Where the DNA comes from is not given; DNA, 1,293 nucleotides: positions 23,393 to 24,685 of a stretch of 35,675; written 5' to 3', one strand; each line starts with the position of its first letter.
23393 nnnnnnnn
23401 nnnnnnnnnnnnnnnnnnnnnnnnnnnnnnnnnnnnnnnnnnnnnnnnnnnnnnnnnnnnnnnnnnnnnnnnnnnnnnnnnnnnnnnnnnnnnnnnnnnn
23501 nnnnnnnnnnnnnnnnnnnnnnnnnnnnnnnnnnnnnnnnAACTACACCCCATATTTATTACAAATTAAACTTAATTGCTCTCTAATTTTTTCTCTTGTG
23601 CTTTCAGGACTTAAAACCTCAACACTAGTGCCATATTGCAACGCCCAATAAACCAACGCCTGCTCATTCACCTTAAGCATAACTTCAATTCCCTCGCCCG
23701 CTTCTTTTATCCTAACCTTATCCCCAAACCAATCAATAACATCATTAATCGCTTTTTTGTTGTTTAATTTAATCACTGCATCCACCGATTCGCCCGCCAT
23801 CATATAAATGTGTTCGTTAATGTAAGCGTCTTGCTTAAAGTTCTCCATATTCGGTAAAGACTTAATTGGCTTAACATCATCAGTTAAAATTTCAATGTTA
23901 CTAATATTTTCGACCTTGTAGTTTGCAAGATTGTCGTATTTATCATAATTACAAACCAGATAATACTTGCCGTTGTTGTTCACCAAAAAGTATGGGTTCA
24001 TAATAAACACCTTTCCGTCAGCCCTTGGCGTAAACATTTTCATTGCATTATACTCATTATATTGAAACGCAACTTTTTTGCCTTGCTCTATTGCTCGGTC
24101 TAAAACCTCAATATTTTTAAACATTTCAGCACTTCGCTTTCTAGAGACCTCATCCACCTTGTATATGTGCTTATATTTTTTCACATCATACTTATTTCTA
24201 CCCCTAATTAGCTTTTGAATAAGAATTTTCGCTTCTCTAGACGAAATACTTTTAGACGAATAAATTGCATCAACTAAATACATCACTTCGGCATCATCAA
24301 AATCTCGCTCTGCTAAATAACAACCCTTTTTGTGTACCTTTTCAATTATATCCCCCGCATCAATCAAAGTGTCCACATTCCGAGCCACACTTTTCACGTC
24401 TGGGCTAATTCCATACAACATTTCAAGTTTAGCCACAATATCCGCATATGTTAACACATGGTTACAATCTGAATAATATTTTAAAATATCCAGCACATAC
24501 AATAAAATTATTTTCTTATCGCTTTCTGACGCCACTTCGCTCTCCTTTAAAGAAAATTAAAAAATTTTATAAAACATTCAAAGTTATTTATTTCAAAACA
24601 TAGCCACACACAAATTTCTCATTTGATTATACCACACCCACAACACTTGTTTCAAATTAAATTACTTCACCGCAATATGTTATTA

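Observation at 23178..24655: WYL-domain regulator translationally coupled to a standalone FtsK-gamma domain protein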

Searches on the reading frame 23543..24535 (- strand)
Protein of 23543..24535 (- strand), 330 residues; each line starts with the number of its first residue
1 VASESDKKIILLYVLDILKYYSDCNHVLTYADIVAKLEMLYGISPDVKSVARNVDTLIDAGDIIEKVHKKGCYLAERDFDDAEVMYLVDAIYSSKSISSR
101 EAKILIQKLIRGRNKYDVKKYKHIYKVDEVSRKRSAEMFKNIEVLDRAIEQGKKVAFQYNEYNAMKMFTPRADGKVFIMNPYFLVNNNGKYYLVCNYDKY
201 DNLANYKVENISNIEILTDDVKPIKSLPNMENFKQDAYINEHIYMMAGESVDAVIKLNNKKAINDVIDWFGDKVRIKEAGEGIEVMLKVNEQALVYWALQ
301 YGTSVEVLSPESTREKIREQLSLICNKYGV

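Call 3: search_protein_families(library=pfam, proteins=[window:23543-24535:-], max_evalue=1)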
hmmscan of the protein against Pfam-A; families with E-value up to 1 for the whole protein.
window:23543-24535:- (330 aa): 2 families
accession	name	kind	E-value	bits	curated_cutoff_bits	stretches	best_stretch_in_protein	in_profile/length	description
PF13280.12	WYL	-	5.5e-09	36.3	21.8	1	141-216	2-70/70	WYL domain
PF25583.1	WCX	-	1.3e-07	32.3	23.9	1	251-321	3-72/76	WCX domain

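Call 4: search_protein_families(library=ncbifam, proteins=[window:23543-24535:-], max_evalue=1)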
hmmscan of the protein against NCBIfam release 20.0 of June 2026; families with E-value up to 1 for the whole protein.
window:23543-24535:- (330 aa): 0 families

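Call 8: search_protein_families(library=padloc, proteins=[window:23543-24535:-], max_evalue=0.01)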
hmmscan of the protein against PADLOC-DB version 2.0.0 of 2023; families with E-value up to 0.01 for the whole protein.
window:23543-24535:- (330 aa): 3 families
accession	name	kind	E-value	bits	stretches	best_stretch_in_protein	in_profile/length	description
PDLC01652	WYL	-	1.9e-27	94.6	1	139-321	17-158/162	"CAS-I,CAS-II,CAS-III,CAS-IV,CAS-V,CAS-VI; associated_signaling"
PDLC01457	WYL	-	9.1e-09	33.2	1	46-312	31-228/229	"CAS-I,CAS-II,CAS-III,CAS-IV,CAS-V,CAS-VI; associated_signaling"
PDLC01766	Cas3c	-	7.8e-08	29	1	131-329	128-317/1009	-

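Call 9: search_protein_families(library=phrogs, proteins=[window:23543-24535:-], max_evalue=0.01)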
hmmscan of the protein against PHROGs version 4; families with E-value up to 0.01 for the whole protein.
window:23543-24535:- (330 aa): 2 families
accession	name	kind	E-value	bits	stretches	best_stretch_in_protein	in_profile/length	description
phrog_13105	-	unknown function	1.8e-05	25.4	1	48-220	34-218/239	-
phrog_5068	-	unknown function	0.00039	21.5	1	120-147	6-33/84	-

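Call 11: find_homologous_proteins(query=window:23543-24535:-)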
Query window:23543-24535:- (330 aa): 1776 proteins with E <= 0.001 among 3625 candidates; the best 120 are listed.
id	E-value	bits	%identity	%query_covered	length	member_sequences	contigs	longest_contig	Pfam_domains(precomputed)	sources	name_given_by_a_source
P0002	2.7e-205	699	97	100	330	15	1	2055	PF13280.13,PF25583.2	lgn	-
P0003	2.8e-150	518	72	100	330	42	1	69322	PF13280.13,PF25583.2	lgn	-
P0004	8.2e-149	513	71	99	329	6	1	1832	PF13280.13,PF25583.2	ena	-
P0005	6.6e-145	500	70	99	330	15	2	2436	PF13280.13,PF25583.2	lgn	-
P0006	1.4e-143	496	68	99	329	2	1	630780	PF13280.13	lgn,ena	-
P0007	1.3e-140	486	66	100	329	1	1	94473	PF13280.13,PF25583.2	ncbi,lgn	-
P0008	1.7e-140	486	66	100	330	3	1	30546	PF13280.13,PF25583.2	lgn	-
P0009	8.9e-138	477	66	100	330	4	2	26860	PF13280.13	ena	-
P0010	9.7e-138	477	66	100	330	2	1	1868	PF13280.13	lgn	-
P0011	9.2e-134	464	63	99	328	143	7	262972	PF13280.13,PF25583.2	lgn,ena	-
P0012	7.7e-129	448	63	99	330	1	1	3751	PF13280.13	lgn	-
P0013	5.1e-128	445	61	99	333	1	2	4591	PF13280.13,PF25583.2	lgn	-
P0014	2.6e-127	443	61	99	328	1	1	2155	PF13280.13,PF25583.2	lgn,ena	-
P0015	2.7e-127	443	61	99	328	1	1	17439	PF13280.13,PF25583.2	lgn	-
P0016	3.9e-125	435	60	100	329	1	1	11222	PF13280.13,PF25583.2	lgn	-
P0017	4.4e-125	435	60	99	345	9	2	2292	PF13280.13,PF25583.2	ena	-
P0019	3.7e-121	422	59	99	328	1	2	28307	PF13280.13,PF25583.2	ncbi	-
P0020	6.5e-118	412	58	99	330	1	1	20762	PF13280.13,PF25583.2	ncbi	-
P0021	1.1e-114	401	59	99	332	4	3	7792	PF13280.13,PF25583.2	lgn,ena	-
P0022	1.8e-114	400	57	99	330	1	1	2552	PF13280.13,PF25583.2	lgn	-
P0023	5.1e-112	392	58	99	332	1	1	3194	PF13280.13,PF25583.2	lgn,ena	-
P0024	1.8e-110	387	58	99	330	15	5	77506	PF13280.13,PF25583.2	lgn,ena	-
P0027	7.6e-108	379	56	99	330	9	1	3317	PF13280.13,PF25583.2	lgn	-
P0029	1.0e-107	378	56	100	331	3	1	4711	PF13280.13,PF25583.2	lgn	-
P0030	1.4e-107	378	56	100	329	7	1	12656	PF13280.13,PF25583.2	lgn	-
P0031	1.7e-107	377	55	99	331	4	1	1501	PF13280.13,PF25583.2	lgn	-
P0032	1.7e-107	377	55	98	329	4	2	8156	PF13280.13,PF25583.2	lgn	-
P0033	1.5e-106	374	55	99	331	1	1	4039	PF13280.13,PF25583.2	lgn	-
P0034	6.4e-106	372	53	98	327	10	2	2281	PF13280.13,PF25583.2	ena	-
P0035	5.8e-105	369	54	99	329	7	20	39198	PF13280.13,PF25583.2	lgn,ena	-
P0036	6.1e-105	369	53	98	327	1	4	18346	PF13280.13,PF25583.2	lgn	-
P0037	8.3e-105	369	53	100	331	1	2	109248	PF13280.13,PF25583.2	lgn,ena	-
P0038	3.1e-104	367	54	99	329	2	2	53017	PF13280.13,PF25583.2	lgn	-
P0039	4.0e-104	366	54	98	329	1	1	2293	PF13280.13,PF25583.2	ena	-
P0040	4.9e-104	366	54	98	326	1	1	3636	PF13280.13,PF25583.2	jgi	jgi:predicted DNA-binding transcriptional regulator YafY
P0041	3.0e-103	364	55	98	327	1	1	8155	PF13280.13,PF25583.2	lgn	-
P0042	3.6e-103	363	55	98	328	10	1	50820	PF13280.13,PF25583.2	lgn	-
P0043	5.8e-103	363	52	100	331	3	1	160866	PF13280.13,PF25583.2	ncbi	-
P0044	6.1e-103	363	52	98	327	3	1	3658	PF13280.13,PF25583.2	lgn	-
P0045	1.1e-102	362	53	100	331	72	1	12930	PF13280.13,PF25583.2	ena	-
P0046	1.4e-102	361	52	99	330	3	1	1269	PF13280.13,PF25583.2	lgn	-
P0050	1.3e-101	358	51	98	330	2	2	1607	PF13280.13,PF25583.2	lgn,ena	-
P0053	3.9e-101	357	54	98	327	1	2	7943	PF13280.13,PF25583.2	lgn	-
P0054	5.6e-101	356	53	99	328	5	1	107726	PF13280.13,PF25583.2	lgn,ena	-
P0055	9.5e-101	355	52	98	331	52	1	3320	PF13280.13,PF25583.2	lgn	-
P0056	1.3e-100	355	53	98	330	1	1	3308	PF13280.13,PF25583.2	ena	-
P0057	3.3e-100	354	53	99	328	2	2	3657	PF13280.13,PF25583.2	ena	-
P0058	3.4e-100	353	52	99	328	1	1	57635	PF13280.13,PF25583.2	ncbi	-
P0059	3.8e-100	353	51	98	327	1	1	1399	PF13280.13,PF25583.2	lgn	-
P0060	4.9e-100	353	52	98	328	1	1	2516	PF13280.13,PF25583.2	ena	-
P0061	5.7e-100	353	51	99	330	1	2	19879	PF13280.13,PF25583.2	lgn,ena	-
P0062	5.8e-100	353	52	98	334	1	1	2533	PF13280.13,PF25583.2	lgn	-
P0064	1.3e-99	352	51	98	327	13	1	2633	PF13280.13,PF25583.2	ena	-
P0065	1.3e-99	352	51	98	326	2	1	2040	PF13280.13,PF25583.2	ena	-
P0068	5.4e-99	350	52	99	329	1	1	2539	PF13280.13,PF25583.2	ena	-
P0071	8.5e-99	349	53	98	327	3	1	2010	PF13280.13,PF25583.2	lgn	-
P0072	8.7e-99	349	51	98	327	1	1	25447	PF13280.13,PF25583.2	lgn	-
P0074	1.4e-98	348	50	98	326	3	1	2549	PF13280.13,PF25583.2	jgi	-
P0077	2.3e-98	348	51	98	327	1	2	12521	PF13280.13,PF25583.2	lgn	-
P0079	2.3e-98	347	52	98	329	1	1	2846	PF13280.13,PF25583.2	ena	-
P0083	4.8e-98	346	53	98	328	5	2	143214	PF13280.13,PF25583.2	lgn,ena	-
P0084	7.0e-98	346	50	98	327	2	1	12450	PF13280.13,PF25583.2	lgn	-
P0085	8.1e-98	346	52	100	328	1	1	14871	PF13280.13,PF25583.2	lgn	-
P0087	1.5e-97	345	50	99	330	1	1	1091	PF13280.13,PF25583.2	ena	-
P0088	1.5e-97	345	50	98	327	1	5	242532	PF13280.13,PF25583.2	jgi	-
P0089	1.5e-97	345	50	98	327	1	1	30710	PF13280.13,PF25583.2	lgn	-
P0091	1.6e-97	345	51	98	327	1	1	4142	PF13280.13,PF25583.2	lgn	-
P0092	1.7e-97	345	50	99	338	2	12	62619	PF13280.13,PF25583.2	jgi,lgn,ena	-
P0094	2.7e-97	344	51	98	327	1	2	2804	PF13280.13,PF25583.2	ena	-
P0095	3.2e-97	344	51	98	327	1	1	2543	PF13280.13,PF25583.2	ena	-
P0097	6.7e-97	343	51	98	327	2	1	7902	PF13280.13,PF25583.2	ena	-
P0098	6.8e-97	343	50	98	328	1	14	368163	PF13280.13,PF25583.2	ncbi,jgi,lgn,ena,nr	ncbi:MAG: WYL domain-containing protein [Clostridiales bacterium]|nr:WYL domain-containing protein [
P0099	7.7e-97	342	52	99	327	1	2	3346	PF13280.13,PF25583.2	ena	-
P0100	8.0e-97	342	50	98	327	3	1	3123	PF13280.13,PF25583.2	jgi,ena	jgi:predicted DNA-binding transcriptional regulator YafY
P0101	1.0e-96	342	49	100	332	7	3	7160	PF13280.13,PF25583.2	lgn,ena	-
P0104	1.4e-96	342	63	74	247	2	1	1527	PF13280.13,PF25583.2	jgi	-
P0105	1.5e-96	342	51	98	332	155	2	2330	PF13280.13,PF25583.2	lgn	-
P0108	5.1e-96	340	52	98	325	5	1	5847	PF13280.13,PF25583.2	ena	-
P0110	8.1e-96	339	51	99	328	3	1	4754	PF13280.13,PF25583.2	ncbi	-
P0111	1.0e-95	339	52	99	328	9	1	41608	PF13280.13,PF25583.2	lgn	-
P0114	2.0e-95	338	50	98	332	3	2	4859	PF13280.13,PF25583.2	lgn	-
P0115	2.0e-95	338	51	98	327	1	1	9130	PF13280.13,PF25583.2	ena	-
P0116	5.6e-95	336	50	98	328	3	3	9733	PF13280.13,PF25583.2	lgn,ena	-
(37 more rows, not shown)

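Call 14: find_related_loci(query=A1, collection=genome_contigs, flank=6000)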
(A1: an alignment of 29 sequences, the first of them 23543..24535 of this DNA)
Query A1 (330 aa) in genome_contigs; peptide patterns used: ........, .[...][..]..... (x = any residue, [..] = any of these).
179 stretches matched a pattern; 161 encode a relative of the query (tblastn E <= 1e-3); the best 80 are kept; 80 distinct loci.
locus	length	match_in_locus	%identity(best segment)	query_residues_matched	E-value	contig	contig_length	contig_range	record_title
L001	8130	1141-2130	72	1-330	6e-160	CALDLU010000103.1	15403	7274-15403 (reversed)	MAG TPA_asm: uncultured Clostridia bacterium isolate SRR1747028_bin.21_CONCOCT_v1.1_MAG genome assembly, contig: ERZ8082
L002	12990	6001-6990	72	1-330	8e-159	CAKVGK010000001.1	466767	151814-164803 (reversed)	MAG: uncultured Clostridia bacterium isolate REFINED_METABAT215_TOP10_CONTIGS_1500_ASSEMBLY_K77_MERGED__Hadza_MoBio_hadz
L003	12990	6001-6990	72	1-330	1e-158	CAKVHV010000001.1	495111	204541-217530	MAG: uncultured Clostridia bacterium isolate REFINED_METABAT215_TOP10_CONTIGS_1500_ASSEMBLY_K77_MERGED__Hadza_PheChl_Fib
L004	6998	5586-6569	71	1-328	5e-158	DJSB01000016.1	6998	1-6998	MAG TPA_asm: Christensenella sp. UBA6345 UBA6345_contig_7908, whole genome shotgun sequence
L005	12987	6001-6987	66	1-329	4e-148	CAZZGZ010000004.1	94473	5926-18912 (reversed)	MAG TPA_asm: uncultured Lachnospiraceae bacterium isolate SRP222994_co1_522 genome assembly, contig: NODE_224_length_944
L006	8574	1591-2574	63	1-328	5e-141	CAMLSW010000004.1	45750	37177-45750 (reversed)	MAG: uncultured Clostridia bacterium isolate ERR4303218_bin.57_MetaWRAP_v1.1_MAG genome assembly, contig: NODE_768_lengt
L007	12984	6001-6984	63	1-328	2e-140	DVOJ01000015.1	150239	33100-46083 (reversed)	MAG TPA_asm: Candidatus Caccopulliclostridium gallistercoris isolate CHK186-9395 CHK186__C246419_L150239_ERR3414581, who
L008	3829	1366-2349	56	1-328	4e-118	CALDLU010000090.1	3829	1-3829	MAG TPA_asm: uncultured Clostridia bacterium isolate SRR1747028_bin.21_CONCOCT_v1.1_MAG genome assembly, contig: ERZ8082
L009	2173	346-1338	56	1-330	2e-121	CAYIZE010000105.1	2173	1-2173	MAG TPA_asm: uncultured Christensenella sp. isolate ERP122455_co2_49 genome assembly, contig: NODE_36180_length_2173_cov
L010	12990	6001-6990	55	2-330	5e-113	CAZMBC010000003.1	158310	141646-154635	MAG TPA_asm: uncultured Christensenella sp. isolate binchicken_co370_262 genome assembly, contig: NODE_121_length_158310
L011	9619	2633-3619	54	1-328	1e-111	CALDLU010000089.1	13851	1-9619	MAG TPA_asm: uncultured Clostridia bacterium isolate SRR1747028_bin.21_CONCOCT_v1.1_MAG genome assembly, contig: ERZ8082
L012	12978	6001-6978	52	4-328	4e-109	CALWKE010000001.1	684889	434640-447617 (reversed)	MAG: uncultured Clostridia bacterium isolate BRZ_C__bin58 genome assembly, contig: BRZ_C__NODE_3_length_684889_cov_30.05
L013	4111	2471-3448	52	4-328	6e-109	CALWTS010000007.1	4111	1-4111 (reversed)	MAG: uncultured Clostridia bacterium isolate E30__bin183 genome assembly, contig: E30__k127_3518622, whole genome shotgu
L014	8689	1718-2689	51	5-328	3e-106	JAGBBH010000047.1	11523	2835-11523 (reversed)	MAG: Clostridia bacterium isolate RGIG8962 Water_deer_Rectum-2__c253594, whole genome shotgun sequence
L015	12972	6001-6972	50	5-328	9e-104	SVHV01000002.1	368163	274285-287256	MAG: Clostridiales bacterium isolate SIG393 NODE_139_length_368163_cov_7.596885, whole genome shotgun sequence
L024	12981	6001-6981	51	1-328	3e-97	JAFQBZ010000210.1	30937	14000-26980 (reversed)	MAG: Clostridia bacterium isolate RGIG1681 Goat_Cecum-2__c844126, whole genome shotgun sequence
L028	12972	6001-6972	49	5-328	3e-95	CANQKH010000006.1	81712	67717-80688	MAG: uncultured Clostridia bacterium isolate Lapin-030__bin96 genome assembly, contig: Lapin-030__NODE_423_length_81712_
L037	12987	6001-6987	43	1-329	4e-85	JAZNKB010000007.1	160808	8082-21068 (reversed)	MAG: Candidatus Onthoplasma sp. isolate T1900044677_TS20190143.MAGScoT_cleanbin_000026 SGB_1648_k141_1866107, whole geno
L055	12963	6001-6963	36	5-318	2e-62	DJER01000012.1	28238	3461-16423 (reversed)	MAG TPA_asm: Christensenella sp. UBA5893 UBA5893_contig_2907, whole genome shotgun sequence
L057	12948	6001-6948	44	1-316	1e-84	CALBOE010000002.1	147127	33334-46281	MAG TPA_asm: uncultured Clostridia bacterium isolate SRR6425761_bin.40_CONCOCT_v1.1_MAG genome assembly, contig: ERZ1767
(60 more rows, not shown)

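Call 31: find_encoding_contigs(protein=P0003, flank=10000, max_places=3)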
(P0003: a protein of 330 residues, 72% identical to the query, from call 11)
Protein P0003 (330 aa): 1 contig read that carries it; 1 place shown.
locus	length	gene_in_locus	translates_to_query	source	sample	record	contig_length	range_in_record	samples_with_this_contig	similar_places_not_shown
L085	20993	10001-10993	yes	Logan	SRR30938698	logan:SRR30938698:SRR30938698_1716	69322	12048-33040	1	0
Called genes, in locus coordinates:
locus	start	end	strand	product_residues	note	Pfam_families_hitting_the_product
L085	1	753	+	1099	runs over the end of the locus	PF00270:DEAD (weak), PF00580:UvrD-helicase, PF01443:Viral_helicase1 (faint), PF04851:ResIII (weak), PF13245:AAA_19, PF13361:UvrD_C, PF13538:UvrD_C_2 (faint)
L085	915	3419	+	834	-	PF02178:AT_hook (faint)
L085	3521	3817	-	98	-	-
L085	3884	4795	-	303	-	PF13353:Fer4_12 (weak), PF04055:Radical_SAM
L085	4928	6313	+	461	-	PF01595:CNNM, PF00571:CBS, PF03471:CorC_HlyC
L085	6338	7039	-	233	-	-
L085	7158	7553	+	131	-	-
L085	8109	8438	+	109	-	-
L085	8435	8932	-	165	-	PF06908:YpsA, PF02481:DNA_processg_A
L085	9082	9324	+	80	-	PF13443:HTH_26, PF01381:HTH_3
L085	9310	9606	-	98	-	-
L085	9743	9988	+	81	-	-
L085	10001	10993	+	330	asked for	PF13280:WYL, PF25583:WCX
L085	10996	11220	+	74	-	-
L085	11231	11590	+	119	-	PF09397:FtsK_gamma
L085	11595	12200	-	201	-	PF00239:Resolvase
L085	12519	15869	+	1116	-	PF00270:DEAD (faint), PF00176:SNF2-rel_dom, PF04851:ResIII, PF00271:Helicase_C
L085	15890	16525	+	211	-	PF14335:DUF4391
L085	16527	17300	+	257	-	PF18730:HEPN_Cthe2314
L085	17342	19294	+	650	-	PF01555:N6_N4_Mtase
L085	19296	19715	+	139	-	-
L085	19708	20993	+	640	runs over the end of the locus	PF01555:N6_N4_Mtase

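Call 32: search_solved_structures(query=A1, max_evalue=1)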
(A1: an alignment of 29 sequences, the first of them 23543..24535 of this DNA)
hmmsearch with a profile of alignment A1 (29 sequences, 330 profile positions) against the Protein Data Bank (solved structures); distinct sequences matched with E-value up to 1: 10.
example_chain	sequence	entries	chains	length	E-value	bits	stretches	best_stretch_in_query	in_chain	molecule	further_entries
7qfi_A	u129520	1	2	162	0.00029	23.3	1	247-324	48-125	SlpX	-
7u02_B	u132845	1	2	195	0.027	16.9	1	192-323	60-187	WYL domain-containing protein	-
7tzv_A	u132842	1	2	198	0.028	16.8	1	192-323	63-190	WYL domain-containing protein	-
9cu3_B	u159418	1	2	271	0.063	15.7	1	192-323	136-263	WYL domain-containing protein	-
9pfq_Q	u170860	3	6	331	0.099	15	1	192-323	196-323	WYL domain-containing protein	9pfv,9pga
8tp8_A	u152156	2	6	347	0.11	14.9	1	192-323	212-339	DeoR-family transcriptional regulator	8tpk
9e78_3m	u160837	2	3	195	0.22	13.9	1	34-143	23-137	ArcMAP3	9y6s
9ly6_A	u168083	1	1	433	0.61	12.4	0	62-117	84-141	CD276 antigen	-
9ly5_C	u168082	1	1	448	0.67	12.3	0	62-117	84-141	CD276 antigen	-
9u78_A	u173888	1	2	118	0.89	11.9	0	215-259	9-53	Single Chain Protein of De Novo Designed Helix Bundles-4EH2 with KDPV Loop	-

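Call 40: find_related_loci(query=A1, collection=viral_contigs, flank=6000)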
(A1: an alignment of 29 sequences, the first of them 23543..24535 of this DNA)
Query A1 (330 aa) in viral_contigs; peptide patterns used: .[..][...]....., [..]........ (x = any residue, [..] = any of these).
16 stretches matched a pattern, but none encodes a relative of the query by tblastn (E <= 1e-3).

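Call 44: search_protein_families(library=pfam, proteins=[L024:5417-5665:+, L028:8375-9019:+, L057:7001-8851:+, L037:7001-8773:+, L055:3029-4474:+, L055:1817-2953:+, L037:5242-5955:+, L002:7414-8118:+, L002:4311-5552:+, L024:7159-7989:+], max_evalue=0.01)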
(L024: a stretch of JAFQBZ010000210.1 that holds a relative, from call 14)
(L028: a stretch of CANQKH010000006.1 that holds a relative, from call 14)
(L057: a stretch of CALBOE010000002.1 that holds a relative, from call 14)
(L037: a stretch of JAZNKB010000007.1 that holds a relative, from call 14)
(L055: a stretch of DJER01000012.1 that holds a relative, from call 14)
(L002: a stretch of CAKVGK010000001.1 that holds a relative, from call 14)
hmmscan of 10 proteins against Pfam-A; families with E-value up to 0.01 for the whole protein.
L024:5417-5665:+ (82 aa): 0 families

L028:8375-9019:+ (214 aa): 0 families

L057:7001-8851:+ (616 aa): 2 families
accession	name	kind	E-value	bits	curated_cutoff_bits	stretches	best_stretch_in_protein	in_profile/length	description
PF03235.19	GmrSD_N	-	1.3e-30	107.5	33.2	1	35-266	3-197/199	GmrSD restriction endonuclease, N-terminal domain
PF00771.25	FHIPEP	-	0.0056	15.7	29.1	1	148-297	405-561/657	FHIPEP family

L037:7001-8773:+ (590 aa): 2 families
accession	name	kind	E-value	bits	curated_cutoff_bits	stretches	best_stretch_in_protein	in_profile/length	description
PF07728.20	AAA_5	-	9.4e-09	35.8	22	1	281-462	1-138/139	AAA domain (dynein-related subfamily)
PF01443.25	Viral_helicase1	-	0.0058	16.9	21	0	285-302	4-21/228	Viral superfamily 1 RNA helicase core domain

L055:3029-4474:+ (481 aa): 0 families

L055:1817-2953:+ (378 aa): 1 family
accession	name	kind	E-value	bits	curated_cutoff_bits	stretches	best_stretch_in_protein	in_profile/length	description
PF09397.16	FtsK_gamma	-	8.1e-05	22.7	30.6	1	311-359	6-54/63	Ftsk gamma domain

L037:5242-5955:+ (237 aa): 2 families
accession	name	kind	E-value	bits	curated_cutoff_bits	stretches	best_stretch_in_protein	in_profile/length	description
PF00149.33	Metallophos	-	1.7e-13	51.9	21.5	1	3-220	2-190/191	Calcineurin-like phosphoesterase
PF12850.12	Metallophos_2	-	1.6e-08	35.1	27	1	3-122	2-94/154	Calcineurin-like phosphoesterase superfamily domain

L002:7414-8118:+ (234 aa): 0 families

L002:4311-5552:+ (413 aa): 20 families
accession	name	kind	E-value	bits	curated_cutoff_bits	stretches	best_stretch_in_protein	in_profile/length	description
PF12002.13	MgsA_C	-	1.2e-43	149.4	27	1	265-408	1-152/167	MgsA AAA+ ATPase C terminal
PF16193.11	AAA_assoc_2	-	4.9e-20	72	34.3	1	187-264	3-81/81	AAA C-terminal domain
PF00004.35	AAA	-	5.1e-13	50.1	21.2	1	52-161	1-127/131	ATPase family associated with various cellular activities (AAA)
PF05496.18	RuvB_N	-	5.2e-12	46.3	27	1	19-136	1-115/159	Holliday junction DNA helicase RuvB P-loop domain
PF13191.12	AAA_16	-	1e-05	26.5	32.6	1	44-76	16-51/167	AAA ATPase domain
PF13173.12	AAA_14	-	7.5e-05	23.2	27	1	52-167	5-125/129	AAA domain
PF13401.12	AAA_22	-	8.5e-05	23.3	27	1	52-125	8-86/130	AAA domain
PF13177.12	DNA_pol3_delta2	-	0.00018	22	27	0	100-165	95-160/161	DNA polymerase III, delta subunit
PF07728.20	AAA_5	-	0.0003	21.2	22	1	52-135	2-95/139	AAA domain (dynein-related subfamily)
PF20720.3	nSTAND3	-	0.00041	20.5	27.2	1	51-99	19-66/155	Novel STAND NTPase 3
PF00158.32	Sigma54_activat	-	0.0005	20.2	20.2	0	50-81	23-57/168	Sigma-54 interaction domain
PF04851.21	ResIII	-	0.0006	20.2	22.5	0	49-106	23-78/164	Type III restriction enzyme, res subunit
PF13521.12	AAA_28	-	0.00065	20.4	27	1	52-78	2-28/164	AAA domain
PF01078.27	Mg_chelatase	-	0.00079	19.3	20.3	0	51-84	24-61/207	Magnesium chelatase, subunit ChlI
PF13238.12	AAA_18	-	0.00082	20.3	29.4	1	52-143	1-83/128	AAA domain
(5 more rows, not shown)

L024:7159-7989:+ (276 aa): 0 families

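Call 51: predict_structure(alignment_id=A1)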
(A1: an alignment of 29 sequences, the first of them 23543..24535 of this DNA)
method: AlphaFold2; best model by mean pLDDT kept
length: 330 residues; sequences in the alignment: 29
mean_pLDDT: 82.9   pTM: 0.59
mean pLDDT of the five models: 82.9, 81.2, 81.3, 80.3, 79.3
residues with pLDDT >= 90: 109; 70-90: 174; 50-70: 38; < 50: 9
segments of 3 or more residues with pLDDT < 50: 1-5
pLDDT, mean of each block of 10 residues (from residue 1): 53 88 88 91 88 89 84 76 71 67 78 71 56 63 88 94 85 91 81 87 87 94 88 82 76 92 86 85 89 90 91 95 88
secondary structure, 60 per line:
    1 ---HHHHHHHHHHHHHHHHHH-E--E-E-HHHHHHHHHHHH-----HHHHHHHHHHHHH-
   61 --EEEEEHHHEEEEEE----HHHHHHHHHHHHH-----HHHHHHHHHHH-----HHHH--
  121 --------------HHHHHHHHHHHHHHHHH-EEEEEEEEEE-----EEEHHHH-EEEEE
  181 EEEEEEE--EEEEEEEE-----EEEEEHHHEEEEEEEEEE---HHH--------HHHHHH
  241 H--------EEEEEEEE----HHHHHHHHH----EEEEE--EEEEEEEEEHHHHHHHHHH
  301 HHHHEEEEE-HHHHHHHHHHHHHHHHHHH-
elements in order: H4-21 H30-41 H47-59 E63-67 E71-76 H81-93 H99-109 H115-118 H135-151 E153-162 E168-170 H171-174 E176-187 E190-197 E203-207 E211-220 H235-241 E250-257 H262-270 E275-279 E282-290 H291-304 E305-309 H311-329
